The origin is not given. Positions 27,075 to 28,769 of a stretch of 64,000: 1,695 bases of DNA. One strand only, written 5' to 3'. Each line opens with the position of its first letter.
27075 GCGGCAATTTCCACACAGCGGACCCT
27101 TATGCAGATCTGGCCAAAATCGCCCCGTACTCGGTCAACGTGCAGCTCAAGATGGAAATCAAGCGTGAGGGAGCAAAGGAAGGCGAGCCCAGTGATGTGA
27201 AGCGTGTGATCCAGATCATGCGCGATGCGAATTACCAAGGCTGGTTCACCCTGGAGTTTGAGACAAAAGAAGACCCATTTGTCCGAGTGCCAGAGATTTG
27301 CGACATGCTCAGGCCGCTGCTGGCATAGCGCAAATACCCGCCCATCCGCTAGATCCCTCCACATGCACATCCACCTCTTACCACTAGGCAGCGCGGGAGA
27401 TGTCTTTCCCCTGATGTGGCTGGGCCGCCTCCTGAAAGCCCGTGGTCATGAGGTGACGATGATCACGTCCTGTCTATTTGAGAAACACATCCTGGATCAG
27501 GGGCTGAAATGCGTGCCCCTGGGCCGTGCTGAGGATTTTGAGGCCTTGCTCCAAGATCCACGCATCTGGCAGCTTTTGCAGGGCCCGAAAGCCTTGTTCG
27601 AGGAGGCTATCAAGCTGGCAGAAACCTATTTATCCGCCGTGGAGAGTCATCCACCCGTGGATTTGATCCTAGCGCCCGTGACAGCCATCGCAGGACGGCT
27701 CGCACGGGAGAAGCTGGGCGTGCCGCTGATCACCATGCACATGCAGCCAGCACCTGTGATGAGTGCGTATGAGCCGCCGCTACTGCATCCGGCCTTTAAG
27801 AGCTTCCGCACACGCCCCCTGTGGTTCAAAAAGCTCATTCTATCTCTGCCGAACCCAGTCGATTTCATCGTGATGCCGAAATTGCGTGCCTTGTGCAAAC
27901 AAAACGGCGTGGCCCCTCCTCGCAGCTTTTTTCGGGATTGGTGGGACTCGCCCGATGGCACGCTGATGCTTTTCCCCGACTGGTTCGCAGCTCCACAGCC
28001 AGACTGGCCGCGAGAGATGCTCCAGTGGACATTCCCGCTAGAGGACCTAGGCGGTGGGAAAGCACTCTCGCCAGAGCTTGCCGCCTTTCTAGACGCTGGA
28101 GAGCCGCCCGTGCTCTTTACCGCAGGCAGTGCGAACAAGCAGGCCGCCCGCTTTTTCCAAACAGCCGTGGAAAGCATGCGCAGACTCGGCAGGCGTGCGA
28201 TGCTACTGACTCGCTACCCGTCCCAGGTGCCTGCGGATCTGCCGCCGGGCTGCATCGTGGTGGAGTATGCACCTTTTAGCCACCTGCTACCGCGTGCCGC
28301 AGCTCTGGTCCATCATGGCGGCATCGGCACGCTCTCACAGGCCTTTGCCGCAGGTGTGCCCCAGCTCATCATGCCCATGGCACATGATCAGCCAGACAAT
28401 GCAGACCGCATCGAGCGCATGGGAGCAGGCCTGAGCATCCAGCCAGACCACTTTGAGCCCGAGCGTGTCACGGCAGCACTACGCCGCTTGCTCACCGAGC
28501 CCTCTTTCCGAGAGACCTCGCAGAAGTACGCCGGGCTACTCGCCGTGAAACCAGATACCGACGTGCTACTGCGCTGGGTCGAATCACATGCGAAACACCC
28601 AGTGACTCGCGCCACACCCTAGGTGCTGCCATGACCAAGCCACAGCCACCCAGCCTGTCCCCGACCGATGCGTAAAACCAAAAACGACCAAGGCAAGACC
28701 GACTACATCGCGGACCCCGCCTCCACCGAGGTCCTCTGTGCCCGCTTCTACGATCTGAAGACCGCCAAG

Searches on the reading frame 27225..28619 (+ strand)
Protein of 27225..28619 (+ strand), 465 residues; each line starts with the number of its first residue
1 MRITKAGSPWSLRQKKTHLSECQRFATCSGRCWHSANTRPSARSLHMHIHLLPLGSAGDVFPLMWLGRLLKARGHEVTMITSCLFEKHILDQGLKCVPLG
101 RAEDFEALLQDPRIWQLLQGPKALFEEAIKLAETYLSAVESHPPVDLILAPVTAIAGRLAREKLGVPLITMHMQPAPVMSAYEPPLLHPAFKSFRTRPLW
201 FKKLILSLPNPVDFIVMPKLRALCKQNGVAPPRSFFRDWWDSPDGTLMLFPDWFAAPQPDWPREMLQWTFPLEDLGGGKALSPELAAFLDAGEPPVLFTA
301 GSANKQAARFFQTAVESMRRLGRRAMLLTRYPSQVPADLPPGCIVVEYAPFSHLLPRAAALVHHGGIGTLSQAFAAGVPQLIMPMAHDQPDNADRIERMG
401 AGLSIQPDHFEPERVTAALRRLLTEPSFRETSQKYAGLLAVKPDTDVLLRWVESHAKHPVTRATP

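Call 10: search_protein_families(library=pfam, proteins=[window:27225-28619:+])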
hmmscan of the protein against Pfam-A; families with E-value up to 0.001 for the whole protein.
window:27225-28619:+ (465 aa): 4 families
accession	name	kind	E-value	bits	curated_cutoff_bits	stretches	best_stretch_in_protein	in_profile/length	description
PF06722.18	EryCIII-like_C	-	1.4e-24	87.1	31.7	1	337-443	27-133/145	Erythromycin biosynthesis protein CIII-like, C-terminal domain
PF00201.24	UDPGT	-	1.5e-14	54.2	19.5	1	316-440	299-423/499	UDP-glucoronosyl and UDP-glucosyl transferase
PF03033.26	Glyco_transf_28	-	3.9e-09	37.1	26.2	1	51-174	3-130/139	Glycosyltransferase family 28 N-terminal domain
PF04101.22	Glyco_tran_28_C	-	4.5e-07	30.5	22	1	345-434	58-152/166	Glycosyltransferase family 28 C-terminal domain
